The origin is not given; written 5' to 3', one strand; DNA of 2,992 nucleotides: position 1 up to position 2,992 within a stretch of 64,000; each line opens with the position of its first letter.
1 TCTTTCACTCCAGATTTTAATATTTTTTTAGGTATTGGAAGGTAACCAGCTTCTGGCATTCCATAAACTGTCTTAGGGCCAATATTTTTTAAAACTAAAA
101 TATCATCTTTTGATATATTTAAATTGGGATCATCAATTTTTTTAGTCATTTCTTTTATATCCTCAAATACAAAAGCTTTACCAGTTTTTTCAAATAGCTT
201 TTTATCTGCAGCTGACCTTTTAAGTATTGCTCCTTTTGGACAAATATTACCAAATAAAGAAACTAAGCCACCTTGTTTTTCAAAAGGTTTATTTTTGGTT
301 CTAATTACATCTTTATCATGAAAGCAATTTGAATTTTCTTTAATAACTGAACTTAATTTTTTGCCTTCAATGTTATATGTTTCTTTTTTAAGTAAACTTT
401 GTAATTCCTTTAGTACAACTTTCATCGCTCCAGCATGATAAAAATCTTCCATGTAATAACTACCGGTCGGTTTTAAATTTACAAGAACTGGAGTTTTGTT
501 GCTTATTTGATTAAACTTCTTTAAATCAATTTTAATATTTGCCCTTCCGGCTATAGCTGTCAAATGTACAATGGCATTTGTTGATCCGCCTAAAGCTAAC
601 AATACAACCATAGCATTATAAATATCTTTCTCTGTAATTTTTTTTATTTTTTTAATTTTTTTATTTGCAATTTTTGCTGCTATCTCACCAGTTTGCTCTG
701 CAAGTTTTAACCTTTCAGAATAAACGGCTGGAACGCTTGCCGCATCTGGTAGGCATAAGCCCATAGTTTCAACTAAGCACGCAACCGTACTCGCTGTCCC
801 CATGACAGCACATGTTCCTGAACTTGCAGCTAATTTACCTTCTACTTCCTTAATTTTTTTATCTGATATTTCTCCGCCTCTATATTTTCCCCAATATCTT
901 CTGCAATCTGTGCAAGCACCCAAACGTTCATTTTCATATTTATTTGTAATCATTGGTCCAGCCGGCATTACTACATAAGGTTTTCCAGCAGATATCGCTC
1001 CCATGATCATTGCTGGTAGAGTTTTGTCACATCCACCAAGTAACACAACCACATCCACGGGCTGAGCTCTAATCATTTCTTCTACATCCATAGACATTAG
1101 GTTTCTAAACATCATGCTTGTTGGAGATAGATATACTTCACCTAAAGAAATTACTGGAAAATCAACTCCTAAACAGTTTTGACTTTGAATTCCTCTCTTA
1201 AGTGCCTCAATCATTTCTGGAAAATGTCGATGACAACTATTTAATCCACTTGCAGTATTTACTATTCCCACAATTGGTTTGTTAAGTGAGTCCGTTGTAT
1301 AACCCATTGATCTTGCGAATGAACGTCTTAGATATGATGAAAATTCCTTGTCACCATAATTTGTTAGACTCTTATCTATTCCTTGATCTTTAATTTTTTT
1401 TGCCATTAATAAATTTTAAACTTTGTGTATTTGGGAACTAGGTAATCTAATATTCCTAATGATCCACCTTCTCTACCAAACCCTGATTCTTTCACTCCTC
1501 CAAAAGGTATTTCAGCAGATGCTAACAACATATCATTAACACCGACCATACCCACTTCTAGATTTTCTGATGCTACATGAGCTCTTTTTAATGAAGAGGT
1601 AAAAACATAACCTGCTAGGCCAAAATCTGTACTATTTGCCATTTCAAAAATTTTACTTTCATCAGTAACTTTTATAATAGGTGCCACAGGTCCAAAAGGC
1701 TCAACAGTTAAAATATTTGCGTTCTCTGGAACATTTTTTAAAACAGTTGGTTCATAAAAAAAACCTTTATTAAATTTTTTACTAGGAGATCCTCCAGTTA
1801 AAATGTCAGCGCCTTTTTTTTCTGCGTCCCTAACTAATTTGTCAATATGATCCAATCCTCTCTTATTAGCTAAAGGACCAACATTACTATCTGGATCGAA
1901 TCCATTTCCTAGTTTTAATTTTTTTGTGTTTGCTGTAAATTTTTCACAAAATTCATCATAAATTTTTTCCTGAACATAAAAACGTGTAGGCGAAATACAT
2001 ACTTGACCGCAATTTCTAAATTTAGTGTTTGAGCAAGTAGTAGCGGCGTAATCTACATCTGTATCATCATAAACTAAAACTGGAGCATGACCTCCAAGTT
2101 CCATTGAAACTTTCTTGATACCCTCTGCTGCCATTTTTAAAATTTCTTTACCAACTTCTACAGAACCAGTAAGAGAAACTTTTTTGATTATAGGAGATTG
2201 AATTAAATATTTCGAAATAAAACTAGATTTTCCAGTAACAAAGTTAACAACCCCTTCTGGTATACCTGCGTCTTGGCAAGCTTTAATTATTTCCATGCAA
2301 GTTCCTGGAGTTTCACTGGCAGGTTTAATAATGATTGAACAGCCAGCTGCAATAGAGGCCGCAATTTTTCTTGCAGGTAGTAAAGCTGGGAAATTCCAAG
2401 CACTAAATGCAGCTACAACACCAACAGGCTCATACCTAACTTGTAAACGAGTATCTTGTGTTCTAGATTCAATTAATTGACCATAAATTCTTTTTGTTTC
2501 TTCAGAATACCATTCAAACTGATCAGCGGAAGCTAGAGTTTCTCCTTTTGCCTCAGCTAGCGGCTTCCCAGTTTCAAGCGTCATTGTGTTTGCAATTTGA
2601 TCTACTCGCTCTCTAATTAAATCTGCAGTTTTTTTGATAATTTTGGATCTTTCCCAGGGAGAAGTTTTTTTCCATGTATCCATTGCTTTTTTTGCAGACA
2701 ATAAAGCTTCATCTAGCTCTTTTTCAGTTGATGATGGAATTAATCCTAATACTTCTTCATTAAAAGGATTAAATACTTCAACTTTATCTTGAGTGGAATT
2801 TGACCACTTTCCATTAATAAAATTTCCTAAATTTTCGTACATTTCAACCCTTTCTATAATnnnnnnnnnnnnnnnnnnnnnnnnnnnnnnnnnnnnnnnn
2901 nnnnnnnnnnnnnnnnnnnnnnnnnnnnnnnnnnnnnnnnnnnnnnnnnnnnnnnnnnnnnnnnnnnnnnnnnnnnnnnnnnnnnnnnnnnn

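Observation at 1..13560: Orphan 11-gene operon: IclR + Zn-ADH + three-part XDH-family molybdoenzyme + TTT carboxylate importer + IolD-like TPP enzyme + ALDH + IlvD/Edd dehydratase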

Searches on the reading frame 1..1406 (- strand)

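Call 6: search_protein_families(library=ncbifam, proteins=[window:1-1406:-])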
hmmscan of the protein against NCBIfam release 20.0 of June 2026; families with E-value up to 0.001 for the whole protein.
window:1-1406:- (468 aa): 8 families
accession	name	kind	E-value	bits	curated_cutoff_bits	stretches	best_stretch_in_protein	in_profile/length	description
NF004784.0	PRK06131.1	subfamily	7.3e-185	615.7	539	1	6-468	5-466/576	dihydroxy-acid dehydratase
NF009559.0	PRK13016.1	equivalog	1.7e-153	512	882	1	12-468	11-467/578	L-arabinonate dehydratase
NF009560.0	PRK13017.1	subfamily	1.4e-128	429.7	684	1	25-468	26-481/595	dihydroxy-acid dehydratase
NF002068.0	PRK00911.1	subfamily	8.4e-104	348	644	1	27-452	19-446/559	dihydroxy-acid dehydratase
TIGR00110.1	ilvD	equivalog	1.5e-92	310.9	618.15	1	28-453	3-433/543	dihydroxy-acid dehydratase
NF009103.0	PRK12448.1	equivalog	5.6e-61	206.5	710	2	28-357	19-363/616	dihydroxy-acid dehydratase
TIGR01196.1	edd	equivalog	2.6e-49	168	708.25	1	44-456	65-489/601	phosphogluconate dehydratase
TIGR03432.1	yjhG_yagF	hypoth_equivalog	1.7e-39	135.4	808.15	1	97-453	126-506/640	YjhG/YagF family D-xylonate dehydratase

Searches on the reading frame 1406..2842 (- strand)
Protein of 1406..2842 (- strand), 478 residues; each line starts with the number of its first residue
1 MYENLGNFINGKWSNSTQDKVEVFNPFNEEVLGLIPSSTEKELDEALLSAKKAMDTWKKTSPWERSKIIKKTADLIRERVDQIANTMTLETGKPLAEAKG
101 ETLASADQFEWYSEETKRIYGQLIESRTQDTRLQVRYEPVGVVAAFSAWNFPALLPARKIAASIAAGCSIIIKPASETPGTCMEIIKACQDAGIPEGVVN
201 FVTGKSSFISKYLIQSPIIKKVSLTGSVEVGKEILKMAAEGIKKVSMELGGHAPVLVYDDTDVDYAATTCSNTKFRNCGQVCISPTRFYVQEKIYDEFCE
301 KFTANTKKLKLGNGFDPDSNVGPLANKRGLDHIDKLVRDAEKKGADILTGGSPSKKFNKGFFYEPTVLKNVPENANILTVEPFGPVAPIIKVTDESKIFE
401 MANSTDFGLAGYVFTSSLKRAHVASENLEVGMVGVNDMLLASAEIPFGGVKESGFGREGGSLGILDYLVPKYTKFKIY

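Call 5: search_protein_families(library=pfam, proteins=[window:1406-2842:-])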
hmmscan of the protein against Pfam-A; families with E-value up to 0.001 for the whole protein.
window:1406-2842:- (478 aa): 1 family
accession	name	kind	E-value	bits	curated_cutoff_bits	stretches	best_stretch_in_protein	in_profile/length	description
PF00171.27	Aldedh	-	3.8e-162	540.5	23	1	13-471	1-459/461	Aldehyde dehydrogenase family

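Call 6: search_protein_families(library=ncbifam, proteins=[window:1406-2842:-])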
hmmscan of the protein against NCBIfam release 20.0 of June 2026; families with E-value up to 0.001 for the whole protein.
window:1406-2842:- (478 aa): 44 families (the best 25 are shown)
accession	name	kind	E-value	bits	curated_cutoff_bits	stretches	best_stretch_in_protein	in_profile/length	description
TIGR01780.1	SSADH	subfamily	8.8e-157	522.6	646.35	1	23-470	1-447/448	succinate-semialdehyde dehydrogenase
NF008415.0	PRK11241.1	equivalog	2.3e-138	461.9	828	1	7-473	13-478/482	NADP-dependent succinate-semialdehyde dehydrogenase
TIGR01804.1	BADH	equivalog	4.2e-128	427.8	668.6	1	8-467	1-463/467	betaine-aldehyde dehydrogenase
NF010000.0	PRK13473.1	subfamily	5.8e-124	414.3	615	1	7-475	5-472/475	aminobutyraldehyde dehydrogenase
NF009725.0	PRK13252.1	equivalog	9.5e-121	403.6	593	1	5-467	7-471/488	betaine-aldehyde dehydrogenase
NF040648.1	lactal_redase_Meth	equivalog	8.5e-117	391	650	1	8-460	2-447/463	lactaldehyde dehydrogenase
NF042993.1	AlphKGSA_gudD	equivalog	1.4e-114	383.5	770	1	5-460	4-465/481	alpha-ketoglutaric semialdehyde dehydrogenase GucD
TIGR02299.1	HpaE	equivalog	9.4e-113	377.4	638.35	1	6-464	2-465/488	5-carboxymethyl-2-hydroxymuconate semialdehyde dehydrogenase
NF040792.1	glyc_ald_dh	equivalog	1.2e-111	374.1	760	1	7-469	3-467/488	D-glyceraldehyde dehydrogenase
NF006916.0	PRK09407.1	equivalog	3.7e-110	369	521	1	14-468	29-485/526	succinic semialdehyde dehydrogenase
NF052305.1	DioxValDhHalo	equivalog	2.1e-107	360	750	1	1-467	1-472/483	2,5-dioxovalerate dehydrogenase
NF007497.0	PRK10090.1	equivalog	4.4e-106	355.5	500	1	7-469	9-471/480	aldehyde dehydrogenase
NF045735.1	PaDhStyDPseudo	equivalog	5.1e-104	348.6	850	1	8-468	6-474/483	phenylacetaldehyde dehydrogenase StyD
TIGR03216.1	OH_muco_semi_DH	equivalog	2.8e-100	336.2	693.25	1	7-462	3-466/481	2-hydroxymuconic semialdehyde dehydrogenase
NF006915.0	PRK09406.1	equivalog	8.2e-100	334.8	730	1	23-467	5-448/457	NADP-dependent succinic semialdehyde dehydrogenase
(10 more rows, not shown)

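Call 36: search_solved_structures(query=window:1406-2842:-, max_evalue=1e-100)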
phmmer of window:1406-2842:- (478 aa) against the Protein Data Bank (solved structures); distinct sequences matched with E-value up to 1e-100: 11.
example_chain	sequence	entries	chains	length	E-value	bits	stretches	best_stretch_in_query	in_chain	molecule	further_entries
3jz4_A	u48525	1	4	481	4.1e-125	421.5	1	8-472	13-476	Succinate-semialdehyde dehydrogenase [NADP+]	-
9zh8_A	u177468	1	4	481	1.4e-122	413.2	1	7-472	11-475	Aldehyde dehydrogenase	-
8s33_A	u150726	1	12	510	4.6e-122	411.5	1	8-472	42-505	Succinate-semialdehyde dehydrogenase [NAD(P)+]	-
5x5t_A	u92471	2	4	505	5.3e-122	411.3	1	7-472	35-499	Alpha-ketoglutaric semialdehyde dehydrogenase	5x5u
5vbf_A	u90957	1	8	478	2.3e-120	405.9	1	5-473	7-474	NAD-dependent succinate-semialdehyde dehydrogenase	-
3ek1_A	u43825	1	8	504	2.4e-119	402.5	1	8-473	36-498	Aldehyde dehydrogenase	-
8of1_A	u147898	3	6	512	1.3e-116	393.6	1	8-473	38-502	Succinate-semialdehyde dehydrogenase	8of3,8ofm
4v6h_A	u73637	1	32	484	1.7e-116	393.1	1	8-473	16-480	Succinate-semialdehyde dehydrogenase (NADP+)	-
2w8n_A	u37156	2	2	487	1.6e-115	389.9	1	7-473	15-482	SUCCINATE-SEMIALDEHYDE DEHYDROGENASE, MITOCHONDRIAL | SUCCINIC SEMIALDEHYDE DEHYDROGENASE MITOCHONDRIAL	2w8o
2w8p_A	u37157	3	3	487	2.8e-114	385.8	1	7-473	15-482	SUCCINIC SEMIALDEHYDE DEHYDROGENASE MITOCHONDRIAL | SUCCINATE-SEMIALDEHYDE DEHYDROGENASE, MITOCHONDRIAL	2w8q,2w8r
8c54_A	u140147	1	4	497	1.1e-110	374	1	8-473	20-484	Succinate semialdehyde dehydrogenase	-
